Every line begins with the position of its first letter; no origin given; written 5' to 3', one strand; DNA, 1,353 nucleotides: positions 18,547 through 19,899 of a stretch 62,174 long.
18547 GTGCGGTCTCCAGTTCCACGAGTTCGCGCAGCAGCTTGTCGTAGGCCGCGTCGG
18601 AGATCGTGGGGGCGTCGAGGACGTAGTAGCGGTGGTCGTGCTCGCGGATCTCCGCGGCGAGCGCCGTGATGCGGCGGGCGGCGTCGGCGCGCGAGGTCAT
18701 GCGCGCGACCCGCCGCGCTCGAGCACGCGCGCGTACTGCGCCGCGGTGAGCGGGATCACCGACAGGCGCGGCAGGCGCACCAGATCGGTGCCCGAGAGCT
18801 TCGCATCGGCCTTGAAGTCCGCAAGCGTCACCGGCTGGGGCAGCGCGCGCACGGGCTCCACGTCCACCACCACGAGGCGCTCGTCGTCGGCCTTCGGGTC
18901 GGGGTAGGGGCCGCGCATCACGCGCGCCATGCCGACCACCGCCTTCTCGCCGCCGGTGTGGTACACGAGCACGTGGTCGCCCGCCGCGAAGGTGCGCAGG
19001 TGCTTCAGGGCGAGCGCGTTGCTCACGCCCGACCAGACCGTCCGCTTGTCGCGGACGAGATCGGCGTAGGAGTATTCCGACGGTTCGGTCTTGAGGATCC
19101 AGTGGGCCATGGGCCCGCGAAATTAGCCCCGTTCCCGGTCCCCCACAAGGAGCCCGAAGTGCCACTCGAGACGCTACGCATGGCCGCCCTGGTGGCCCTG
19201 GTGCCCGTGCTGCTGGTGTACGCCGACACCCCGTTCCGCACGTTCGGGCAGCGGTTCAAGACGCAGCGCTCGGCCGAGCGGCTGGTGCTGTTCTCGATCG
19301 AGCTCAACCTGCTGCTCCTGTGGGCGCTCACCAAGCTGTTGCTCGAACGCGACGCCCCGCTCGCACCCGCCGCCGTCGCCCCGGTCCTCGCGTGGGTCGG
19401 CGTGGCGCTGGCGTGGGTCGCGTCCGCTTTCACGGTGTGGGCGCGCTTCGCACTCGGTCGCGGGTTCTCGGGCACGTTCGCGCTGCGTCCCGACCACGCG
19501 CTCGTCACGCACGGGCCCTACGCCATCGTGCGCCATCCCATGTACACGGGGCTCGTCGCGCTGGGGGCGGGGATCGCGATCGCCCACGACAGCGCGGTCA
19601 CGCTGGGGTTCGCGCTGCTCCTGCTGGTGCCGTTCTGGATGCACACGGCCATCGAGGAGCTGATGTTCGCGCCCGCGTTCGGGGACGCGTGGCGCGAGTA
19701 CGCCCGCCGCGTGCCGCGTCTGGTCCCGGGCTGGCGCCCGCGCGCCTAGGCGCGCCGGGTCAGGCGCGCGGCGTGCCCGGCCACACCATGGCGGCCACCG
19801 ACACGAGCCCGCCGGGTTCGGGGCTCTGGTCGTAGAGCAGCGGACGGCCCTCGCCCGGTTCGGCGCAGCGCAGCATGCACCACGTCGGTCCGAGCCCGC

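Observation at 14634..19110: EVE-domain reader, NAD-ligase and PolX welded into one translationally coupled operon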

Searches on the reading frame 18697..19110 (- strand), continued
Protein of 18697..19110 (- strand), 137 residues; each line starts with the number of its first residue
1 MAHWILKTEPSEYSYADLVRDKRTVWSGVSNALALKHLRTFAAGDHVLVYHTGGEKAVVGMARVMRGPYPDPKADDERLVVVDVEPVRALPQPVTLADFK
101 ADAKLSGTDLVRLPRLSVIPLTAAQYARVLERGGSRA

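Call 25: find_encoding_contigs(protein=P0007, flank=8000, max_places=6)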
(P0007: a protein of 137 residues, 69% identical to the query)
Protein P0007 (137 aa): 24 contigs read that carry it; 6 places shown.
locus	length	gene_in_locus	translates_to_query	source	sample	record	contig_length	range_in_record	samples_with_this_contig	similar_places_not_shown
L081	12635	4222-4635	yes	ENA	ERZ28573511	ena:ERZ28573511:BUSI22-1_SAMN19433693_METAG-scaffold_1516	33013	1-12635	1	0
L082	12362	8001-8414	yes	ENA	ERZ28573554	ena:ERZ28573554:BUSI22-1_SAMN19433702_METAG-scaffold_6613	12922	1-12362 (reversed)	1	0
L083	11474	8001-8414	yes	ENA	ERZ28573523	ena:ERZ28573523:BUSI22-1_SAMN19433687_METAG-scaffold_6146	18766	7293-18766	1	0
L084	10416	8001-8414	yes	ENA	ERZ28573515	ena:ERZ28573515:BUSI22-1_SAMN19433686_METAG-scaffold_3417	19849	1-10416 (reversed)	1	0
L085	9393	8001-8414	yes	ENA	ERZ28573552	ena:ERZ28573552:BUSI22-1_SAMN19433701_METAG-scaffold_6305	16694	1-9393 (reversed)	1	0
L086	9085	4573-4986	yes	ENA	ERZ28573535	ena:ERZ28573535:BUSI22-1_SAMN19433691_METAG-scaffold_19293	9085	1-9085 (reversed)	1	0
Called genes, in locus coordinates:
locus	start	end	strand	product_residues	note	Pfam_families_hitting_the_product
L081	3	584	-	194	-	?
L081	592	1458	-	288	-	PF00561:Abhydrolase_1, PF00975:Thioesterase (weak), PF12146:Hydrolase_4, PF12697:Abhydrolase_6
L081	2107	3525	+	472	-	PF01875:Memo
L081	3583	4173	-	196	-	PF04140:ICMT, PF04191:PEMT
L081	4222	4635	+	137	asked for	PF01878:EVE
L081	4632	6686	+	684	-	PF22745:Nlig-Ia, PF01653:DNA_ligase_aden, PF03120:OB_DNA_ligase, PF03119:DNA_ligase_ZBD, PF12826:HHH_2, PF14520:HHH_5, PF00533:BRCT, PF12738:PTCB-BRCT (faint)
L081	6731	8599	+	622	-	PF14716:HHH_8, PF14520:HHH_5, PF14792:DNA_pol_B_palm (weak), PF14791:DNA_pol_B_thumb, PF02811:PHP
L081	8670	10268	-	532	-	PF00171:Aldedh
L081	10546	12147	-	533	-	PF07995:GSDH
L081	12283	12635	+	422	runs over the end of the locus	PF00375:SDF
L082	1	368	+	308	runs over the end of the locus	?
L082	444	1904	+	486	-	PF01266:DAO, PF16901:DAO_C (weak)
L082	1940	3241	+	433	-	PF00370:FGGY_N, PF02782:FGGY_C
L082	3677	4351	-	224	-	PF03473:MOSC, PF03475:YiiM_3-alpha (weak)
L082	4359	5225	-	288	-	PF00561:Abhydrolase_1, PF00975:Thioesterase (weak), PF12146:Hydrolase_4, PF12697:Abhydrolase_6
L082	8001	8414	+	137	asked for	PF01878:EVE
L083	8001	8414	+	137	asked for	PF01878:EVE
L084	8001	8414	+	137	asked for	PF01878:EVE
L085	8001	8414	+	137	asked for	PF01878:EVE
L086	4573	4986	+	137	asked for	PF01878:EVE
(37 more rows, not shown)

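Call 39: search_protein_families(library=pfam, proteins=[L010:63-1598:+, L010:1989-2711:-, L010:2001-2756:+, L010:2753-4270:-, L010:4056-5717:+, L010:4290-5525:-, L060:739-4143:-, L060:1513-3024:+, L060:3144-4283:+, L060:3534-5129:-], max_evalue=0.00001)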
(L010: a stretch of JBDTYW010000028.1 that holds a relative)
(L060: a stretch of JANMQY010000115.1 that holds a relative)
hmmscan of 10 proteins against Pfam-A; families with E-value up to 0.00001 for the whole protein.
L010:63-1598:+ (511 aa): 4 families
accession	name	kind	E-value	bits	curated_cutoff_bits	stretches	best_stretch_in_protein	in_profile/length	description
PF13641.12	Glyco_tranf_2_3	-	1.2e-22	81.5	27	1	53-283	1-230/230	Glycosyltransferase like family 2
PF13632.12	Glyco_trans_2_3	-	1.8e-21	77.3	27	1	145-347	4-183/198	Glycosyl transferase family group 2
PF00535.33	Glycos_transf_2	-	1.5e-12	48.2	23.3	1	57-222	2-161/168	Glycosyl transferase family 2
PF13506.12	Glyco_transf_21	-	3.5e-11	43.3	21.7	1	127-282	18-174/174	Glycosyl transferase family 21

L010:1989-2711:- (240 aa): 2 families
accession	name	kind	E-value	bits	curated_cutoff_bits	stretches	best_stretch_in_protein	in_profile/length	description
PF01709.26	Transcrip_reg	-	2e-53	180.9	27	1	79-239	1-160/160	TACO1/YebC second and third domain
PF20772.2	TACO1_YebC_N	-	1e-24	87.2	36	1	5-73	3-72/73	TACO1/YebC protein N-terminal domain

L010:2001-2756:+ (251 aa): 0 families

L010:2753-4270:- (505 aa): 2 families
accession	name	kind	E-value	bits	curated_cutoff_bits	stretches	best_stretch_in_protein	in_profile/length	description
PF07995.17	GSDH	-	2.5e-32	112.9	25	1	52-355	13-292/332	Glucose / Sorbosone dehydrogenase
PF13860.13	FlgD_ig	-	5.6e-08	33.1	27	1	436-490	18-73/79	FlgD Ig-like domain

L010:4056-5717:+ (553 aa): 0 families

L010:4290-5525:- (411 aa): 6 families
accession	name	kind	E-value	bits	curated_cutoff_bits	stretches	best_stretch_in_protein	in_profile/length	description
PF00578.27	AhpC-TSA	-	2.4e-29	102.2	26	1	272-387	2-123/124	AhpC/TSA family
PF08534.16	Redoxin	-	4.7e-26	91.8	26.6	1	272-397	3-143/148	Redoxin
PF13905.12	Thioredoxin_8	-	3.5e-16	59.8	27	1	295-384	1-93/94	Thioredoxin-like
PF00085.26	Thioredoxin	-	1.9e-13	50.8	23.5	1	294-344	17-66/103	Thioredoxin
PF13098.12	Thioredoxin_2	-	2.4e-07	31.5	27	1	293-402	3-104/104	Thioredoxin-like domain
PF00255.25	GSHPx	-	8.3e-06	25.8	27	0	278-341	4-66/108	Glutathione peroxidase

L060:739-4143:- (1134 aa): 2 families
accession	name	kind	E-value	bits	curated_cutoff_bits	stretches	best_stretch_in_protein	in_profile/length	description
PF25183.1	OMP_b-brl_4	-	6.2e-22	78.3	30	2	466-533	1-69/838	Outer membrane beta barrel domain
PF13620.12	CarboxypepD_reg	-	2.1e-15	57.2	32.3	1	262-342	2-81/82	Carboxypeptidase regulatory-like domain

L060:1513-3024:+ (503 aa): 0 families

L060:3144-4283:+ (379 aa): 0 families

L060:3534-5129:- (531 aa): 2 families
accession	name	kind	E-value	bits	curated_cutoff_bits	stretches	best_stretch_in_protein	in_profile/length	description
PF00069.31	Pkinase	-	7.8e-37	127.5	31.7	1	223-491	1-257/263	Protein kinase domain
PF07714.23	PK_Tyr_Ser-Thr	-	1.4e-18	67.6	23.1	1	225-487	3-250/258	Protein tyrosine and serine/threonine kinase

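Call 53: search_protein_families(library=padloc, proteins=[window:18697-19110:-], max_evalue=0.001)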
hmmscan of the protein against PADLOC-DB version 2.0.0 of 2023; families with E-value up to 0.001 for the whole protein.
window:18697-19110:- (137 aa): 0 families
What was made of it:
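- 18697..19110 (-): EVE-domain protein, 137 aa, first cistron. There is no PADLOC match (call 53).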

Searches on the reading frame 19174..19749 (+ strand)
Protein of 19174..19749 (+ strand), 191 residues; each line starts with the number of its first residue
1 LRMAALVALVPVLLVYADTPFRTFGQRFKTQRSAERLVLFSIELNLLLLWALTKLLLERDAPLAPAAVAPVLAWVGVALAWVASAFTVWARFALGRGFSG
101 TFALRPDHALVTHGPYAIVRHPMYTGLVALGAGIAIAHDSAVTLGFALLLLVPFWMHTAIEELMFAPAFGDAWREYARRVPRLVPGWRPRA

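Call 6: search_protein_families(library=pfam, proteins=[window:19174-19749:+])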
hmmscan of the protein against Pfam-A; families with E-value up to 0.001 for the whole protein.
window:19174-19749:+ (191 aa): 2 families
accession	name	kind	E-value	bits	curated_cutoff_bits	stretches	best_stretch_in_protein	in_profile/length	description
PF04191.18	PEMT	-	2.8e-13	50.7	25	1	73-171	3-104/105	Phospholipid methyltransferase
PF04140.19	ICMT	-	3.3e-10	40.7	24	1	78-155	3-82/95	Isoprenylcysteine carboxyl methyltransferase (ICMT) family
